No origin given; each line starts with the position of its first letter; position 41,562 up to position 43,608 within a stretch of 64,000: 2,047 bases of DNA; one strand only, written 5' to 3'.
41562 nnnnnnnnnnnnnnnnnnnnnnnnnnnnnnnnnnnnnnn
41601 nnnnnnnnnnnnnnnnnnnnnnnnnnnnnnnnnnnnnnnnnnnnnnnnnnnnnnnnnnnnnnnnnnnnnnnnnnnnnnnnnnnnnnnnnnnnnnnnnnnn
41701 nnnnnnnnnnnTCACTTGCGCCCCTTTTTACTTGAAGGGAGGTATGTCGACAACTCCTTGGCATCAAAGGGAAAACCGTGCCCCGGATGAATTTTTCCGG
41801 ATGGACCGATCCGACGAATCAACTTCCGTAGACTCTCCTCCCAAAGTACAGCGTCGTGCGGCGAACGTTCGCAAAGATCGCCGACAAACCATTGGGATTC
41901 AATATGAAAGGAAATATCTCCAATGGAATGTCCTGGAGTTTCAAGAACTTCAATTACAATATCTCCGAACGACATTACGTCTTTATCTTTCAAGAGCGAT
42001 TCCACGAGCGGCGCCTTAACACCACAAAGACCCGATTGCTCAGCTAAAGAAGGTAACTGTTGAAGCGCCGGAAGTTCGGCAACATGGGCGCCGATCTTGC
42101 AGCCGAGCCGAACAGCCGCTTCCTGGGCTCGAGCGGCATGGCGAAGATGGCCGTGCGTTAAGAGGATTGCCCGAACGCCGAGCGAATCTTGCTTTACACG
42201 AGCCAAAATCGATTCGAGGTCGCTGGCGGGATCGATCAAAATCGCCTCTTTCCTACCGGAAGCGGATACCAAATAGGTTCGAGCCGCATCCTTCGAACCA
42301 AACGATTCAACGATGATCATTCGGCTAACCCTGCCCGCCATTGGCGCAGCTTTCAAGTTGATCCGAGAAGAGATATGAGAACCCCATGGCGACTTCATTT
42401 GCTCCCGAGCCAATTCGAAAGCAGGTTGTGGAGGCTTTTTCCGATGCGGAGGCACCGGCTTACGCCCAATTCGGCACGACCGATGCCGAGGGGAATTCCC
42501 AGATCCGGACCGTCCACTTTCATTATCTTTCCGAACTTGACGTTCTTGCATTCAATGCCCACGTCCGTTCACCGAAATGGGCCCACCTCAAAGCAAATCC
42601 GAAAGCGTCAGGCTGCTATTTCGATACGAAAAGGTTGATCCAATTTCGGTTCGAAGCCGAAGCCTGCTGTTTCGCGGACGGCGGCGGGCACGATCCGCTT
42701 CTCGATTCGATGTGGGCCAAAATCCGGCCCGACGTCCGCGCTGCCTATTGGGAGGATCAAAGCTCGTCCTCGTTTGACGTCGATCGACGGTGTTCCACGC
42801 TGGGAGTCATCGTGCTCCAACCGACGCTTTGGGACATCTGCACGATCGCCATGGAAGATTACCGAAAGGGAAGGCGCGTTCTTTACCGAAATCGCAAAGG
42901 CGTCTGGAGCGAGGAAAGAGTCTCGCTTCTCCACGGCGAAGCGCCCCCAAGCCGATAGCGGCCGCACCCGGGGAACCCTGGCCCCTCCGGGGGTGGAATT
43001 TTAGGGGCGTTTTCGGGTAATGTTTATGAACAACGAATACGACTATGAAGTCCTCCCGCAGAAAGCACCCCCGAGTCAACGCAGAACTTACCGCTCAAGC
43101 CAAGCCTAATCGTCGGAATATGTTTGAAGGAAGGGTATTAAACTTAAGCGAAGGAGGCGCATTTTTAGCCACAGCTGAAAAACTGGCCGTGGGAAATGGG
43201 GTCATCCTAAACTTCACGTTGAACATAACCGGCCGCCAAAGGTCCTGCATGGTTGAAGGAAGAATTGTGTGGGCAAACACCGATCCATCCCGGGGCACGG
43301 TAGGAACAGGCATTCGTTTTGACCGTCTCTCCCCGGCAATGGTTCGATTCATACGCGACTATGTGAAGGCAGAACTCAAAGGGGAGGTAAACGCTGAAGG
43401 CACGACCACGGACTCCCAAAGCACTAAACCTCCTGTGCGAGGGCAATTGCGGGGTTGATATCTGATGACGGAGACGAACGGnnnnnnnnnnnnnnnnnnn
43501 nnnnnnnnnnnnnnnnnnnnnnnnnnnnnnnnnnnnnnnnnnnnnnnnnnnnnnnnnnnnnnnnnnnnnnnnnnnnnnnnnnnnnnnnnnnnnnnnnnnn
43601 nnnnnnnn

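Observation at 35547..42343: Translationally coupled 8-gene operon encoding a truncated complex-I-like module (NuoB-D fusion, NuoG, NuoI) with ferredoxin and novel membrane proteins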

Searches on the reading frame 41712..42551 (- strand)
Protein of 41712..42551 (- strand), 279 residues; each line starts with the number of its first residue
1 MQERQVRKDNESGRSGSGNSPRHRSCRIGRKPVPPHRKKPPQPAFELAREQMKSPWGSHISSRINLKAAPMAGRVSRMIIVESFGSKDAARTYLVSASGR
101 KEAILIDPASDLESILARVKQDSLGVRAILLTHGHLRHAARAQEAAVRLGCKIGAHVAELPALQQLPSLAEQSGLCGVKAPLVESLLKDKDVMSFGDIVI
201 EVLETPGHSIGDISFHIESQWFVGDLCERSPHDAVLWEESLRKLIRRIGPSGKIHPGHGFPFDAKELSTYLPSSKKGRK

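Call 4: search_protein_families(library=pfam, proteins=[window:41712-42551:-], max_evalue=0.01)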
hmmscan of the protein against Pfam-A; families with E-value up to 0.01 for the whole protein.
window:41712-42551:- (279 aa): 1 family
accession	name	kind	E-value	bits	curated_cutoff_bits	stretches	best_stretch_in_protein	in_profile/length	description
PF00753.33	Lactamase_B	-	1.3e-13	51.8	22.7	1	92-219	8-141/196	Metallo-beta-lactamase superfamily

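Call 7: search_protein_families(library=ncbifam, proteins=[window:41712-42551:-], max_evalue=0.001)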
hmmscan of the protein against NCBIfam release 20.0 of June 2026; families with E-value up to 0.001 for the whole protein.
window:41712-42551:- (279 aa): 15 families
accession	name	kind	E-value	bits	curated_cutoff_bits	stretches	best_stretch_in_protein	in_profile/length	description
TIGR03413.1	GSH_gloB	equivalog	7.6e-12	45.1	200.8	1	93-225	13-126/248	hydroxyacylglutathione hydrolase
NF033105.1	bla_subclass_B3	equivalog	1.9e-09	37.2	240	1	101-219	32-157/257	subclass B3 metallo-beta-lactamase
NF012229.1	bla_class_B_core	domain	2.8e-09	37.3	100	1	96-217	19-138/139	metallo-beta-lactamase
NF040641.1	bifunc_ST_SDO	equivalog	9.4e-09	34.6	625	1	111-225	187-300/423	bifunctional sulfur transferase/dioxygenase Blh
NF041804.1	MBL_fold_SolJ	exception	2.4e-08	33.5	350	1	91-260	19-180/224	solanimycin biosynthesis MBL-fold hydrolase SolJ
NF007597.0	PRK10241.1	equivalog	1.9e-05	24.1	421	1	99-226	20-128/251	hydroxyacylglutathione hydrolase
NF012101.1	blaGOB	exception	5.9e-05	22.5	560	1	110-219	72-186/290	GOB family subclass B3 metallo-beta-lactamase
NF047896.1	blaMIM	exception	0.00015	21.3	640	1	108-216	88-202/306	MIM family subclass B3 metallo-beta-lactamase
NF001911.0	PRK00685.1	equivalog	0.00017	21.1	144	1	99-156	15-71/228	metal-dependent hydrolase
NF000459.2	blaSPG-1_fam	exception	0.00018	20.7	550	1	125-215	89-178/285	SPG-1 family subclass B3 metallo-beta-lactamase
NF000456.2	blaMSI-1_fam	exception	0.00019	20.8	550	1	100-219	56-183/289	MSI-1 family subclass B3 metallo-beta-lactamase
NF040874.1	blaPJM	exception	0.00032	20.4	630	1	123-220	94-194/301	PJM family subclass B3 metallo-beta-lactamase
NF040470.1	blaEAM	exception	0.00041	19.4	660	1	116-220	110-218/318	EAM family subclass B3 metallo-beta-lactamase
NF000458.2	blaPEDO-2_fam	exception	0.00076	18.9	550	1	119-218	81-185/285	PEDO-2 family subclass B3 metallo-beta-lactamase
NF000427.2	blaCAU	exception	0.00093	18.5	500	0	124-215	64-156/262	CAU/MBL1b family subclass B3 metallo-beta-lactamase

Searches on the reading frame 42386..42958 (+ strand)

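Call 6: search_protein_families(library=pfam, proteins=[window:42386-42958:+], max_evalue=0.001)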
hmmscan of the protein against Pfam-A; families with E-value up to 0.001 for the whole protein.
window:42386-42958:+ (190 aa): 2 families
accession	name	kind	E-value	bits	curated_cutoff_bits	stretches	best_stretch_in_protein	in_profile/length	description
PF12766.13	Pyridox_oxase_2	-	5.6e-07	30.5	26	1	19-94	16-97/100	Pyridoxamine 5'-phosphate oxidase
PF01243.27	PNPOx_N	-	2.4e-06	28.4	28.1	1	23-120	11-98/120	Pyridoxamine 5'-phosphate oxidase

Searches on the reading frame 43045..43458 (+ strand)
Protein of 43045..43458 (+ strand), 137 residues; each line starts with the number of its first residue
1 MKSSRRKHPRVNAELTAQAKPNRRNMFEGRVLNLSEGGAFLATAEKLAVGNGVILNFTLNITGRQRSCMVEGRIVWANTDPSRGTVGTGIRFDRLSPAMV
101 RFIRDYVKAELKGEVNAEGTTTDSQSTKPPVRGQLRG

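Call 6: search_protein_families(library=pfam, proteins=[window:43045-43458:+], max_evalue=0.001)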
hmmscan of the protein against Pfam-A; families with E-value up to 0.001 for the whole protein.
window:43045-43458:+ (137 aa): 1 family
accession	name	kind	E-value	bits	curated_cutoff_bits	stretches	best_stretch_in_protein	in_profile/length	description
PF07238.19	PilZ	-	3.1e-15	56.8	22.5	1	5-108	2-101/102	PilZ domain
